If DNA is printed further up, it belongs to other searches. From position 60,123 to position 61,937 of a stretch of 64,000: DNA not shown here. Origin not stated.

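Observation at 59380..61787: Translationally coupled ARPP-like protein plus ARG::CX5R-phosphatase fusion: an uncharacterised ADP-ribose/NAD-derived nucleotide module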

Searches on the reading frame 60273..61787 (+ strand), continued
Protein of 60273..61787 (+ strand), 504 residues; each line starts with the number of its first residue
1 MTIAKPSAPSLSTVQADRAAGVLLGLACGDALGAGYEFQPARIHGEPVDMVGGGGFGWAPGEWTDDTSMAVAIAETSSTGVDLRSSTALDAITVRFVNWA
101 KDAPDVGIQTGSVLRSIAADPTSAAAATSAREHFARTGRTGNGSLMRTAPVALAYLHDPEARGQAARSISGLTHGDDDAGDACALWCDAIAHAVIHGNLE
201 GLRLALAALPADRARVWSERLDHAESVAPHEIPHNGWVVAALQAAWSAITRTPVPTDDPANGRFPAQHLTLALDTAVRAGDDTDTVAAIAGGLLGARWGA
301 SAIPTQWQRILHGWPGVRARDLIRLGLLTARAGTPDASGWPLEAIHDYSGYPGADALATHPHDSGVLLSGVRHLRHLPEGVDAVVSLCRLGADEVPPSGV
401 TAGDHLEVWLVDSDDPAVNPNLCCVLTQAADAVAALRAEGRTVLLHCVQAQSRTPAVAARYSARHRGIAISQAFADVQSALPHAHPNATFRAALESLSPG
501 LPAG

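Call 42: fold_search(model_id=the predicted structure, library=pdb)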
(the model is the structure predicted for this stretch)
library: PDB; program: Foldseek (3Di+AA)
matches with E <= 10: 849; with E <= 0.001: 117
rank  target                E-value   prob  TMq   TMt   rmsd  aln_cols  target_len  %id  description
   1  2yzv                  5.1e-13  1.00  0.49  0.83   3.6       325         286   30  ADP-ribosylglycohydrolase-related protein complex (released 2007-11-06)
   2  6dre_A                5.6e-13  1.00  0.51  0.70   3.8       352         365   25  ADP-ribosyltransferase toxin/immunity pair (released 2018-10-31)
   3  6drh_E                7.7e-13  1.00  0.50  0.68   4.1       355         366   25  ADP-ribosyltransferase toxin/immunity pair (released 2018-10-31)
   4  2yzw                  8.1e-13  1.00  0.49  0.84   3.6       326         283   29  ADP-ribosylglycohydrolase-related protein complex (released 2007-11-06)
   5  2cwc                  1.1e-12  1.00  0.49  0.84   3.6       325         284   30  Crystal structure of ADP-ribosylglycohydrolase-related protein from Thermus thermophilus HB8 (released 2005-12-18)
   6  2woe_A                2.8e-12  1.00  0.50  0.83   3.6       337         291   26  Crystal Structure of the D97N variant of dinitrogenase reductase- activating glycohydrolase (DRAG) from Rhodospirillum (released 2009-08-18)
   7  3g9d_B                4.9e-12  1.00  0.49  0.82   3.5       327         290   26  Crystal structure glycohydrolase (released 2009-07-14)
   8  2woc_A                6.8e-12  1.00  0.50  0.84   3.4       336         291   25  Crystal Structure of the dinitrogenase reductase-activating glycohydrolase (DRAG) from Rhodospirillum rubrum (released 2009-08-11)
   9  3o5t_A                7.5e-12  1.00  0.47  0.77   4.5       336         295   25  Structure of DraG-GlnZ complex with ADP (released 2011-10-05)
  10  3g9d_A                8.2e-12  1.00  0.47  0.78   4.3       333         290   24  Crystal structure glycohydrolase (released 2009-07-14)
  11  1t5j                  6.4e-10  1.00  0.47  0.76   4.6       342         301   18  Crystal structure of ribosylglycohydrolase MJ1187 from Methanococcus jannaschii (released 2004-05-11)
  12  2g4k                  1.3e-09  1.00  0.47  0.68   6.9       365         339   23  Anomalous substructure of human ADP-ribosylhydrolase 3 (released 2007-02-20)
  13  9rfe_A                1.8e-09  1.00  0.47  0.69   7.1       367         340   21  Human ADP-ribosylhydrolase 3 (ARH3) in complex with an inhibitor (released 2025-09-24)
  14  7l9f_C                2.0e-09  1.00  0.47  0.68   7.1       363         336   22  Crystal structure of human ARH3 bound to calcium and ADP-ribose (released 2021-04-28)
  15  7l9i_D                2.2e-09  1.00  0.47  0.68   7.1       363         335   22  Crystal structure of human ARH3-D314A bound to magnesium and ADP-ribose (released 2021-04-28)
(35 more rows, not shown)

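Call 62: search_protein_families(library=pfam, proteins=[P0145], max_evalue=0.001)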
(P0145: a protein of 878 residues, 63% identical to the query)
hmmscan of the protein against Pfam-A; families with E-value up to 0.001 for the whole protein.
P0145 (878 aa): 2 families
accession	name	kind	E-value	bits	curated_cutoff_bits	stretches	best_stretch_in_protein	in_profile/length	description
PF03747.19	ADP_ribosyl_GH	-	2.7e-114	382.1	26.2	2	40-331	1-287/287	ADP-ribosylglycohydrolase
PF00782.25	DSPc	-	4.1e-08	33.5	33.5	1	797-869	55-127/133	Dual specificity phosphatase, catalytic domain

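Call 72: find_encoding_contigs(protein=P0121, flank=10000, max_places=3)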
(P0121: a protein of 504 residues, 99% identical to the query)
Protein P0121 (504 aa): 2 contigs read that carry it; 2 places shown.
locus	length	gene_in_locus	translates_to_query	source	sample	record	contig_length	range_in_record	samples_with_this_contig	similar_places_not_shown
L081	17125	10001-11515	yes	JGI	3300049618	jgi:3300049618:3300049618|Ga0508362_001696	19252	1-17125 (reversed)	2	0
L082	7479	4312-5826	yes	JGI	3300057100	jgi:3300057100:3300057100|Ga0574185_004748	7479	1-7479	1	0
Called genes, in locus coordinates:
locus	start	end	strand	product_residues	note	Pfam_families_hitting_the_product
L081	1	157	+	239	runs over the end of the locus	PF23023:Anti-Pycsar_Apyc1 (weak), PF00753:Lactamase_B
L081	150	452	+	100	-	-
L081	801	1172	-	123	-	PF13560:HTH_31, PF01381:HTH_3 (weak)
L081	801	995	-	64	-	-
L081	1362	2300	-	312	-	PF12811:BaxI_1, PF01027:Bax1-I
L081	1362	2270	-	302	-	PF12811:BaxI_1, PF01027:Bax1-I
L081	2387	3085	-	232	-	PF01738:DLH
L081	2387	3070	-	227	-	PF01738:DLH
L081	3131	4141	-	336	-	PF00356:LacI, PF00532:Peripla_BP_1, PF13407:Peripla_BP_4, PF13377:Peripla_BP_3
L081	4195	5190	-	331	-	PF02541:Ppx-GppA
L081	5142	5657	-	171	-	PF04417:DUF501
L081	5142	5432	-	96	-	PF04417:DUF501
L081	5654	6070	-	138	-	PF04977:DivIC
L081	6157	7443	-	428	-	PF03952:Enolase_N, PF00113:Enolase_C, PF13378:MR_MLE_C (weak)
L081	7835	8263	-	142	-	PF08570:DUF1761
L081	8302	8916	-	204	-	PF00293:NUDIX (weak), PF21906:WHD_NrtR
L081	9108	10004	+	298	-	PF20208:ARPP-1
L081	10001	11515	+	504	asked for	PF03747:ADP_ribosyl_GH, PF00782:DSPc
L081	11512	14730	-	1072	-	PF13091:PLDc_2, PF04851:ResIII, PF00270:DEAD (weak), PF00271:Helicase_C, PF11907:DUF3427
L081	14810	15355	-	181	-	-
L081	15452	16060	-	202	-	-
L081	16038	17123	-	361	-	?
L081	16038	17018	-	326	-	-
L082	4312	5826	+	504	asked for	PF03747:ADP_ribosyl_GH, PF00782:DSPc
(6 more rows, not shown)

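Call 77: find_encoding_contigs(protein=P0154, flank=7000, max_places=1)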
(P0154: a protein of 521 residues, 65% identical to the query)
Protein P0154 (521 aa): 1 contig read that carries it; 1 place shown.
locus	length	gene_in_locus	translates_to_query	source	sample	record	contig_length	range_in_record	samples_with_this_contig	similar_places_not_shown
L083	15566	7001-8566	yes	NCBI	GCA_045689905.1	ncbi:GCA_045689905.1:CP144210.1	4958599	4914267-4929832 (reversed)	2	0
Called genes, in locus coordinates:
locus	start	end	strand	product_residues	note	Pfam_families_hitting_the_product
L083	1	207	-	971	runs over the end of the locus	PF00580:UvrD-helicase, PF13245:AAA_19, PF13361:UvrD_C, PF13538:UvrD_C_2 (faint), PF12705:PDDEXK_1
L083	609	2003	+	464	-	PF13701:DDE_Tnp_1_4, PF01609:DDE_Tnp_1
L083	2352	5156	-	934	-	PF13086:AAA_11, PF13604:AAA_30 (weak), PF01443:Viral_helicase1 (faint), PF13245:AAA_19 (faint), PF13087:AAA_12, PF18741:MTES_1575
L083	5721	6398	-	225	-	PF00293:NUDIX, PF21906:WHD_NrtR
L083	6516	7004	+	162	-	PF22551:TY-Chap1, PF10722:YbjN (weak)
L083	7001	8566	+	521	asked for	PF03747:ADP_ribosyl_GH, PF00782:DSPc (faint)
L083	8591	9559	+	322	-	PF13011:LZ_Tnp_IS481, PF13384:HTH_23 (weak), PF13518:HTH_28, PF13551:HTH_29 (weak), PF13565:HTH_32 (weak), PF00665:rve, PF13683:rve_3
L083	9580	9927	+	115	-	-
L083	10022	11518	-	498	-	-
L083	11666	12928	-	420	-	PF00092:VWA, PF13519:VWA_2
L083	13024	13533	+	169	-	PF13560:HTH_31, PF01381:HTH_3, PF13413:HTH_25 (faint)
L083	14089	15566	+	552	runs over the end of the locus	PF08378:NERD, PF13538:UvrD_C_2 (weak)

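Call 78: find_encoding_contigs(protein=P0197, flank=7000, max_places=1)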
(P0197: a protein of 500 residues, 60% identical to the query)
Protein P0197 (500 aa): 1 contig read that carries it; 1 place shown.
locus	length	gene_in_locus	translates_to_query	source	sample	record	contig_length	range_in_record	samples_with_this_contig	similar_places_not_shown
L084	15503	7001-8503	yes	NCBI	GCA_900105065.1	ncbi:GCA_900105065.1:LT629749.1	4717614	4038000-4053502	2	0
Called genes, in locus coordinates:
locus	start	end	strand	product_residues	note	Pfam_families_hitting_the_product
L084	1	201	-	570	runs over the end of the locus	PF00171:Aldedh (faint)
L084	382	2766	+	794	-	PF24681:Kelch_KLHDC2_KLHL20_DRC7 (weak), PF12768:Rax2 (weak)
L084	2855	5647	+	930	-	PF12740:PETase (weak)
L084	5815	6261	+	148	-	PF22551:TY-Chap1, PF10722:YbjN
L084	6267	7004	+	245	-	PF00293:NUDIX, PF21906:WHD_NrtR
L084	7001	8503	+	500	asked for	PF03747:ADP_ribosyl_GH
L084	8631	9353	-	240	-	PF01323:DSBA (weak), PF22234:Rv2466c-like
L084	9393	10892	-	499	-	PF00370:FGGY_N, PF02782:FGGY_C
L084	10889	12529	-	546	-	PF05036:SPOR, PF09992:NAGPA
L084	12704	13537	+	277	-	PF06439:3keto-disac_hyd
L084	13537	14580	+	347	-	PF11199:DUF2891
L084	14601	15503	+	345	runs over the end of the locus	-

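Call 79: find_encoding_contigs(protein=P0237, flank=7000, max_places=1)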
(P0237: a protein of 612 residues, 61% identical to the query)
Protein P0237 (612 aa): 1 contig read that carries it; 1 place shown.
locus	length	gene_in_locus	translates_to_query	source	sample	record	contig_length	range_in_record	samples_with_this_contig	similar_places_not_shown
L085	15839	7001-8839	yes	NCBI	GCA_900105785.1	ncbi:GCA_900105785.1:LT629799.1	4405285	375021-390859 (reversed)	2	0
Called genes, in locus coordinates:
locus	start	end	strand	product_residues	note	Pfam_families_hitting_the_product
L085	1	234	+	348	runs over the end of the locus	PF13472:Lipase_GDSL_2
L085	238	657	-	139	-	-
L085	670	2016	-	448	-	PF00144:Beta-lactamase, PF24491:DUF7586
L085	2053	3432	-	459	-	PF07690:MFS_1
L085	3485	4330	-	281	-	PF09339:HTH_IclR, PF01614:IclR_C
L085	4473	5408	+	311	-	PF02826:2-Hacid_dh_C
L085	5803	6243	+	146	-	PF22551:TY-Chap1, PF10722:YbjN (weak)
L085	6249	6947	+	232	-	PF00293:NUDIX, PF21906:WHD_NrtR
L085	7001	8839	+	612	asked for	PF03747:ADP_ribosyl_GH, PF00782:DSPc (faint)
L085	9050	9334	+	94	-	-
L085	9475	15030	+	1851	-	PF20148:DUF6531, PF25023:TEN_YD-shell, PF05593:RHS_repeat (weak), PF25023:TEN_YD-shell (weak), PF05593:RHS_repeat, PF25023:TEN_YD-shell (weak), PF05593:RHS_repeat, PF05593:RHS_repeat, +1 more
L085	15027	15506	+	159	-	-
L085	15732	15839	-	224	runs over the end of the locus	-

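Call 80: find_encoding_contigs(protein=P0128, flank=4000, max_places=1)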
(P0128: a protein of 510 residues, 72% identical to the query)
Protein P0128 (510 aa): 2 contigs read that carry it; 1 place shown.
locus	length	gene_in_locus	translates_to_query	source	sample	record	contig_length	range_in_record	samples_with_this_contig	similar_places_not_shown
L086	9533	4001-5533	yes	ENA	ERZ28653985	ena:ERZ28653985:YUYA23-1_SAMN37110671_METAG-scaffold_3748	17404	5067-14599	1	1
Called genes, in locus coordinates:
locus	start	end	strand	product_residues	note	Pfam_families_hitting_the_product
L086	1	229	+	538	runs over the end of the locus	PF22483:Mu-transpos_C_2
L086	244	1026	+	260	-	PF01695:IstB_IS21, PF00308:Bac_DnaA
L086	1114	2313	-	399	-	PF13289:SIR2_2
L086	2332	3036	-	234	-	PF00293:NUDIX, PF21906:WHD_NrtR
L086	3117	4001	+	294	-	PF20208:ARPP-1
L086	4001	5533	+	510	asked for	PF03747:ADP_ribosyl_GH, PF00782:DSPc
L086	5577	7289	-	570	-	PF13482:RNase_H_2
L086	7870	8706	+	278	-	PF00142:Fer4_NifH (faint), PF01656:CbiA, PF02374:ArsA_ATPase (weak), PF06564:CBP_BcsQ (faint), PF09140:MipZ (weak), PF10609:ParA, PF13481:AAA_25 (faint), PF13614:AAA_31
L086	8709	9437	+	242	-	-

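Call 81: find_encoding_contigs(protein=P0139, flank=4000, max_places=1)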
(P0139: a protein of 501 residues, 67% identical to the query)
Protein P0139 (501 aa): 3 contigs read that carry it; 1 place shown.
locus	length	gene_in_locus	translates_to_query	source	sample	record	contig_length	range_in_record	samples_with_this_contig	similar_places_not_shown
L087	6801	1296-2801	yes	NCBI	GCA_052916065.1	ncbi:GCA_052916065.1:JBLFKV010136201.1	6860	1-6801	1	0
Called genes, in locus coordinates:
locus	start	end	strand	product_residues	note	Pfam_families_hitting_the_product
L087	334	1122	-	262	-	-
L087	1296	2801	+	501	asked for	PF03747:ADP_ribosyl_GH, PF00782:DSPc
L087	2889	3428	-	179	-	PF11848:DUF3368 (weak)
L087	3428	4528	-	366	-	PF06114:Peptidase_M78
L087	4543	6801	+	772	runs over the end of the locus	?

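Call 82: find_encoding_contigs(protein=P0149, flank=4000, max_places=1)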
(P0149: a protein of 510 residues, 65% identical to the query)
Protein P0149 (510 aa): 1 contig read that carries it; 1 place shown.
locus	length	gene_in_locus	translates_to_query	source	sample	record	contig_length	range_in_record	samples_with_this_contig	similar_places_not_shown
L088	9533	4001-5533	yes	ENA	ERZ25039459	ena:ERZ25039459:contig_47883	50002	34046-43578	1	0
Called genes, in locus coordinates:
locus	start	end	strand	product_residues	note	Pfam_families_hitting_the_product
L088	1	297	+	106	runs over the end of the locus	-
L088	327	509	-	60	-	-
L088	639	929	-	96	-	-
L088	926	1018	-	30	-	-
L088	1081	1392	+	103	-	-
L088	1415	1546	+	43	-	PF24623:Phage_zn_bind_8 (weak)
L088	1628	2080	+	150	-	PF22552:TY-Chap3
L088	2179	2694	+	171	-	-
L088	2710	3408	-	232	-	PF00293:NUDIX, PF21906:WHD_NrtR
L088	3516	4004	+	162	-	PF22551:TY-Chap1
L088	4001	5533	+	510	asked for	PF03747:ADP_ribosyl_GH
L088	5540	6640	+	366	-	PF00753:Lactamase_B (weak), PF12706:Lactamase_B_2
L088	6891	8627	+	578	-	-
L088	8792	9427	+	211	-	PF22531:DUF7002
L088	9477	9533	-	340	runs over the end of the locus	PF00990:GGDEF, PF17853:GGDEF_2 (faint), PF00990:GGDEF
